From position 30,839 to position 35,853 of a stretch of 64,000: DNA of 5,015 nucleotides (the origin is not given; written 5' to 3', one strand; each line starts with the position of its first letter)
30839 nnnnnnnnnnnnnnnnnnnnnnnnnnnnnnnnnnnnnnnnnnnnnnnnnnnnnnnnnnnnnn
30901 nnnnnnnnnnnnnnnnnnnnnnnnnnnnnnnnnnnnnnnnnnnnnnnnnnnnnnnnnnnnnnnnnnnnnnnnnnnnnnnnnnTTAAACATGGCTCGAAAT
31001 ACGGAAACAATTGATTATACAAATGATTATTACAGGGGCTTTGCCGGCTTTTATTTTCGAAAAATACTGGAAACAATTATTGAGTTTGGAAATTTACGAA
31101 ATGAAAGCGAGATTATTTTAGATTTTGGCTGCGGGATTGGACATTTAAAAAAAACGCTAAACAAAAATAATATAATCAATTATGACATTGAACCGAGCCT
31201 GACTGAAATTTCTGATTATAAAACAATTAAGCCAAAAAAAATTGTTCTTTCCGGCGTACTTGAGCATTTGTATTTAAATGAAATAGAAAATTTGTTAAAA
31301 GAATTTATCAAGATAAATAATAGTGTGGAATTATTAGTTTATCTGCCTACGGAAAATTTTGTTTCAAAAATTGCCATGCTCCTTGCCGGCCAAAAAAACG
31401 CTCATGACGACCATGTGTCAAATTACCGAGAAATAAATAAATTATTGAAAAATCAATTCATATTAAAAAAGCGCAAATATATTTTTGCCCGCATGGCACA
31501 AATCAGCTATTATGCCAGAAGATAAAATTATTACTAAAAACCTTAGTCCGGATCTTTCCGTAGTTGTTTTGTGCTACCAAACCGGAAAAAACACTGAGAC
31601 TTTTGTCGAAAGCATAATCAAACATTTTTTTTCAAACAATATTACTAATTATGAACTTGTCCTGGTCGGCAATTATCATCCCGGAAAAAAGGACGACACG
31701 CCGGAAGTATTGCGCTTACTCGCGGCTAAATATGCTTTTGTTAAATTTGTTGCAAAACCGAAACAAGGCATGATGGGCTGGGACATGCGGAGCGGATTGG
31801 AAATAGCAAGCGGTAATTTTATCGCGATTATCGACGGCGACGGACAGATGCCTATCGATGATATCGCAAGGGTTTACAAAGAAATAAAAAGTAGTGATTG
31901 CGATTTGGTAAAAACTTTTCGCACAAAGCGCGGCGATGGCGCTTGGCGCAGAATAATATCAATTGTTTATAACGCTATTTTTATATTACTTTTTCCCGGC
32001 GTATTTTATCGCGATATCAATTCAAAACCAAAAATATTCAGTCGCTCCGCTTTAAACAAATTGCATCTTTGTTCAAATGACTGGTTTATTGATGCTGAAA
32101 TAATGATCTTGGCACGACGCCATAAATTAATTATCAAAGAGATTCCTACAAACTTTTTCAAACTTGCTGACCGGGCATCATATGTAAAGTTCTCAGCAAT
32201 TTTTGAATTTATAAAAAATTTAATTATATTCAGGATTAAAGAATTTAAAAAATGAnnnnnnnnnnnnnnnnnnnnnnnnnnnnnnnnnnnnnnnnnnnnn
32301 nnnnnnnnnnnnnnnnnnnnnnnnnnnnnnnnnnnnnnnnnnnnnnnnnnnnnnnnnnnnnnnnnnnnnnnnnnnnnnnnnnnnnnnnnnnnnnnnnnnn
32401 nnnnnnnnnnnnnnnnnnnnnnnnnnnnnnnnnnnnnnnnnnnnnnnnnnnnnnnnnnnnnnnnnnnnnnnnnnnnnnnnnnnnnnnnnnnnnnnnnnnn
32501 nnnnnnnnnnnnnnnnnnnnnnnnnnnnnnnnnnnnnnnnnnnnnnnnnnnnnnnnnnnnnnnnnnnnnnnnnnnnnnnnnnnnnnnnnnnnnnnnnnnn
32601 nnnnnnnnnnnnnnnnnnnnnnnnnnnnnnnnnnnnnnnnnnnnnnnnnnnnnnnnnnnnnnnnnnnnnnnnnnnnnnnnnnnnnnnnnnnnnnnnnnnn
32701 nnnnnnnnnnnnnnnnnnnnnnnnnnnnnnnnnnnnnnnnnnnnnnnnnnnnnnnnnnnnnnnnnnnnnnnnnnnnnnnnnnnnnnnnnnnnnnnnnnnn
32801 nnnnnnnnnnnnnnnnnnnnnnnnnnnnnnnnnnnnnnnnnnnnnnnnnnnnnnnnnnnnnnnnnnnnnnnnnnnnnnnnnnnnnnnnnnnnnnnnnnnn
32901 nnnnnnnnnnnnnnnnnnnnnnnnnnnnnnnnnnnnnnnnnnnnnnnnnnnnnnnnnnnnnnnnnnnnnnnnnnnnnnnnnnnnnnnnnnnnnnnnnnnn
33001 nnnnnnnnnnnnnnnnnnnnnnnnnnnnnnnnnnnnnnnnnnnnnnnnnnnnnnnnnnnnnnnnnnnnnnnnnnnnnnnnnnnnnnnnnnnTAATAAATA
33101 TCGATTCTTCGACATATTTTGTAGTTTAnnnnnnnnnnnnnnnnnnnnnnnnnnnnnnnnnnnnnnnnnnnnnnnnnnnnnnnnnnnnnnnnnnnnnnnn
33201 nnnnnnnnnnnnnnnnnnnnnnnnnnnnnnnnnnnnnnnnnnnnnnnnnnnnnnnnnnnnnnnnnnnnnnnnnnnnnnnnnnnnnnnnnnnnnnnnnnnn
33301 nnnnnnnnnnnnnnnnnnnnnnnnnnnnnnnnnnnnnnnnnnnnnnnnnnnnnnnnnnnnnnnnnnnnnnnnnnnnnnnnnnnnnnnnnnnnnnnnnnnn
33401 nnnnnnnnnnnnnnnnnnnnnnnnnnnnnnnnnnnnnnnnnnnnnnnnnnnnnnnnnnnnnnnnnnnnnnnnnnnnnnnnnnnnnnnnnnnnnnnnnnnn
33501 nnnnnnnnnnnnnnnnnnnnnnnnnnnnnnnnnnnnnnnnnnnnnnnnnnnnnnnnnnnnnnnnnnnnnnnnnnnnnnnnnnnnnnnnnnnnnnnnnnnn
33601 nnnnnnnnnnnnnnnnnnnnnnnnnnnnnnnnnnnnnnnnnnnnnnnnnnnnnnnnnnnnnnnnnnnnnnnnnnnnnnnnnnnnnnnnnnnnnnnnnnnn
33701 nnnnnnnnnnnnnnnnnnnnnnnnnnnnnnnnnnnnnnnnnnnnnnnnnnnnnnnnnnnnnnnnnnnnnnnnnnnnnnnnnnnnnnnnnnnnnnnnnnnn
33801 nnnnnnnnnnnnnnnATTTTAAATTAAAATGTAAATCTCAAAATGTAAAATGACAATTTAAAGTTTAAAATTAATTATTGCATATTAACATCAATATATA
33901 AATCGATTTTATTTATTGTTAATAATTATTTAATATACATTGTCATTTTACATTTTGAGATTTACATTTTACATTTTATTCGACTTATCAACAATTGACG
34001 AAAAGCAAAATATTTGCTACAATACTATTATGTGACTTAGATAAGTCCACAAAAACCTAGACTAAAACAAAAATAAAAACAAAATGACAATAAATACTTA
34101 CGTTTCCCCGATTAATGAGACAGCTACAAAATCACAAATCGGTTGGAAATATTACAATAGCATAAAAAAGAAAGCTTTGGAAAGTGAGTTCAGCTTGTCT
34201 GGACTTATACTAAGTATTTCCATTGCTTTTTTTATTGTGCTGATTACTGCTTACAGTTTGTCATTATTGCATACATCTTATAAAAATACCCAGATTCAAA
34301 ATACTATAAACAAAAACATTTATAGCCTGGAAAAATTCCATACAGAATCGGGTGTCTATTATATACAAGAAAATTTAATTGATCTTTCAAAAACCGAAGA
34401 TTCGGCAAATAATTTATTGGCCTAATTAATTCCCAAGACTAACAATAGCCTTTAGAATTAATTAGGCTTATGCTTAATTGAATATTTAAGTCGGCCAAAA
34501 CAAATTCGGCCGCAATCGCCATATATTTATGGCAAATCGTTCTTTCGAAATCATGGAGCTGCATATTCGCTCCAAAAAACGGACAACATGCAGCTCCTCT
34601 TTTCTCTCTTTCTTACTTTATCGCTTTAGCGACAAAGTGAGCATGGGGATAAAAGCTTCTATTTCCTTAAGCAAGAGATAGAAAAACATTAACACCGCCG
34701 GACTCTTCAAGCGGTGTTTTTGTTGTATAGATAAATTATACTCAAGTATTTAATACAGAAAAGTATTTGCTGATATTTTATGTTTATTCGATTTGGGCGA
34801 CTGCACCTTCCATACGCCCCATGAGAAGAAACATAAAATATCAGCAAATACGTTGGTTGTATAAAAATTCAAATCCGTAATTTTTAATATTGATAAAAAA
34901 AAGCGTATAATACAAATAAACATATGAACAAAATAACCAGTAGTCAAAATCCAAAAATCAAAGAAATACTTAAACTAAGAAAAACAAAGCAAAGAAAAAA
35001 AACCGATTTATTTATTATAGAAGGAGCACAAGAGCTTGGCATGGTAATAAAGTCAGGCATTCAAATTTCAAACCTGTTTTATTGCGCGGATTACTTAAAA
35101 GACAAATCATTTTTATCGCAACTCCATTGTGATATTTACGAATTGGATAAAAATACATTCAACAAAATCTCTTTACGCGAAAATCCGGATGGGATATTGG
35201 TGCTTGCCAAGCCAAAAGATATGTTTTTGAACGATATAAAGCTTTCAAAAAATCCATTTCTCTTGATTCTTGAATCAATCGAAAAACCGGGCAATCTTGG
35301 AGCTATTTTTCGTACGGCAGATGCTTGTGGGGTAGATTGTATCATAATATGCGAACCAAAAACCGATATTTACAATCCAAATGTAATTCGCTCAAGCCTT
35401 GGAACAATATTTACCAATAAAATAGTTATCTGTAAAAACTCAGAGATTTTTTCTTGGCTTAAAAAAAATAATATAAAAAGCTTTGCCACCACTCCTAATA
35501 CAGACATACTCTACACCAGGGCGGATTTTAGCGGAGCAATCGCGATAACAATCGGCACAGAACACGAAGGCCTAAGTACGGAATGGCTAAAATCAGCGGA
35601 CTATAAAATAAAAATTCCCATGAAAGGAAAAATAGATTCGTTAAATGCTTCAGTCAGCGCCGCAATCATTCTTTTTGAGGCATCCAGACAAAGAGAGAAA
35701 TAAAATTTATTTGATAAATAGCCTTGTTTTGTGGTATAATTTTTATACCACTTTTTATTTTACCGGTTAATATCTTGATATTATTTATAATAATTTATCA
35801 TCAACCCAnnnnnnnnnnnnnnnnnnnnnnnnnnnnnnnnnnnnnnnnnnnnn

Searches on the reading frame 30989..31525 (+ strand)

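Call 93: search_protein_families(library=pfam, proteins=[window:30989-31525:+], max_evalue=0.001)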
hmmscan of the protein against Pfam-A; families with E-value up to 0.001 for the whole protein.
window:30989-31525:+ (178 aa): 1 family
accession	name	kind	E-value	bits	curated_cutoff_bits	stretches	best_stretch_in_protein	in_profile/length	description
PF13489.12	Methyltransf_23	-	4.9e-06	26.8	27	1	19-109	2-107/164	Methyltransferase domain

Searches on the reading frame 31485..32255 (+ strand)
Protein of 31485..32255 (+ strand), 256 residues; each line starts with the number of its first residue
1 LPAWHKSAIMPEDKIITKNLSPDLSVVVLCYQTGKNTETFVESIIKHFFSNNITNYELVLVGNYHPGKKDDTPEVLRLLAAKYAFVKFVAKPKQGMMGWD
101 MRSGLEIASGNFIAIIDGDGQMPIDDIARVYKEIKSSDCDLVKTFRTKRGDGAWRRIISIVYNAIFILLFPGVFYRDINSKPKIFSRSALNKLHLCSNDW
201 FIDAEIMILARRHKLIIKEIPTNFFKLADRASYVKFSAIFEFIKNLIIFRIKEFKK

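Call 94: search_protein_families(library=pfam, proteins=[window:31485-32255:+], max_evalue=0.001)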
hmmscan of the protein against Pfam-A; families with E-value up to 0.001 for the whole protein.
window:31485-32255:+ (256 aa): 1 family
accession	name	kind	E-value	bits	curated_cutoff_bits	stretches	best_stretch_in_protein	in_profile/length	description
PF00535.33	Glycos_transf_2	-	5.4e-14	52.9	23.3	1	25-162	1-131/168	Glycosyl transferase family 2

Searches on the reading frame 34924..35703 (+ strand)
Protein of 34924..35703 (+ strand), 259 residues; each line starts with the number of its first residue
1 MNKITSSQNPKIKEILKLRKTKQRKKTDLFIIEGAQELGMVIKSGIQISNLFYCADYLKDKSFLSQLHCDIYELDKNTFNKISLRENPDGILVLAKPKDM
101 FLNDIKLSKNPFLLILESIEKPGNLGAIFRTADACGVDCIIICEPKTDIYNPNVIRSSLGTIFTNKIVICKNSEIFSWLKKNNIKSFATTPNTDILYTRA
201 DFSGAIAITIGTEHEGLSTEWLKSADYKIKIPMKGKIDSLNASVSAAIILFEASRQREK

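Call 9: search_protein_families(library=pfam, proteins=[window:34924-35703:+], max_evalue=0.001)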
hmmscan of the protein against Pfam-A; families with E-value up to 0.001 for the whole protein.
window:34924-35703:+ (259 aa): 2 families
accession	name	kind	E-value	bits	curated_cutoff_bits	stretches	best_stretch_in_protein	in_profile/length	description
PF00588.24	SpoU_methylase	-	1e-36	126.6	29.7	1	112-251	2-142/142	SpoU rRNA Methylase family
PF22435.1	MRM3-like_sub_bind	-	7.1e-19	68.5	27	1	9-92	1-83/84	MRM3-like substrate binding domain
